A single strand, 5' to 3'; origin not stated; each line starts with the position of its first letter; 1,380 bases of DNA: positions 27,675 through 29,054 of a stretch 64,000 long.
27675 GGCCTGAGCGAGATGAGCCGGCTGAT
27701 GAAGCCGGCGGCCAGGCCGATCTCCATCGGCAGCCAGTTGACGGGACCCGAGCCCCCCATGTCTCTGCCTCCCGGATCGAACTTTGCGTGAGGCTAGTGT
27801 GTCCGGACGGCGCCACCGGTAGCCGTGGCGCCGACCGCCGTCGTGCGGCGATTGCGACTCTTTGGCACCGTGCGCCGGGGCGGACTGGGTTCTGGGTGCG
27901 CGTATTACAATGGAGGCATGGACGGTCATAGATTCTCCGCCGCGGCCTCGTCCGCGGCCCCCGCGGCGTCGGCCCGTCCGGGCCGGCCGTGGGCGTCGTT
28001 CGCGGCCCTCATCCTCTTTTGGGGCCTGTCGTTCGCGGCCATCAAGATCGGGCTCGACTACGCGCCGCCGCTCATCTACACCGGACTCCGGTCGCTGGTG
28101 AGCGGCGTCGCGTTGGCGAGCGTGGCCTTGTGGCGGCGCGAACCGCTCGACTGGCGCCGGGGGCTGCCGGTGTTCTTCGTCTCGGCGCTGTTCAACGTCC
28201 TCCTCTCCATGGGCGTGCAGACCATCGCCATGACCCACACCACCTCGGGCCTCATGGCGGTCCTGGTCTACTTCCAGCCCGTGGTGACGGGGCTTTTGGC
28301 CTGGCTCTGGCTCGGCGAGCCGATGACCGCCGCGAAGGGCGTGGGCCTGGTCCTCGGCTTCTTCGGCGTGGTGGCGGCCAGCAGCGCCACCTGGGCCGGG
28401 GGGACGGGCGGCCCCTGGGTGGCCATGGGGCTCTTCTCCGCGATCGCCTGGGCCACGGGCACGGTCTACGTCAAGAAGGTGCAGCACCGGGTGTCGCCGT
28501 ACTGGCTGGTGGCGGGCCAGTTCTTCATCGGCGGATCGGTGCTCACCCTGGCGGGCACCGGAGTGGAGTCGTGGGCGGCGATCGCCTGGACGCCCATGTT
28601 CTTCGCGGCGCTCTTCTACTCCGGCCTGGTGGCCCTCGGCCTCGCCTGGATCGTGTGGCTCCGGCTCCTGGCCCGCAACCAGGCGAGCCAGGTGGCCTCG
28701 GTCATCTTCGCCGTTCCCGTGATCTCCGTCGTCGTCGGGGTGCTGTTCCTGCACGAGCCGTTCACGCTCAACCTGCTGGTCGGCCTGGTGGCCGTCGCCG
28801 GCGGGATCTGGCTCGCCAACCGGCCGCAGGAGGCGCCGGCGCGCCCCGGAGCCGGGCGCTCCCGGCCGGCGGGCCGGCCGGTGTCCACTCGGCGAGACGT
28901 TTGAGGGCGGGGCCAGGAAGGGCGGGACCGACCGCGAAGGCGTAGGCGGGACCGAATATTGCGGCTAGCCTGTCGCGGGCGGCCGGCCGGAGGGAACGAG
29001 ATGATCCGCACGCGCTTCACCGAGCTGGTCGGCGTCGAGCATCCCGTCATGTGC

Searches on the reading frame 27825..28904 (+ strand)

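Call 10: search_protein_families(library=pfam, proteins=[window:27825-28904:+], max_evalue=0.001)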
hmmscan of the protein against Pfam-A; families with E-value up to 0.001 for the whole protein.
window:27825-28904:+ (359 aa): 1 family
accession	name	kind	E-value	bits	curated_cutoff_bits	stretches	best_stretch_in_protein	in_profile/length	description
PF00892.27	EamA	-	4.9e-41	140.6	28.2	2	61-184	9-132/135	EamA-like transporter family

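Call 11: search_protein_families(library=padloc, proteins=[window:27825-28904:+], max_evalue=0.001)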
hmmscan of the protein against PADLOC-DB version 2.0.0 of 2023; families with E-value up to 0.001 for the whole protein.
window:27825-28904:+ (359 aa): 0 families
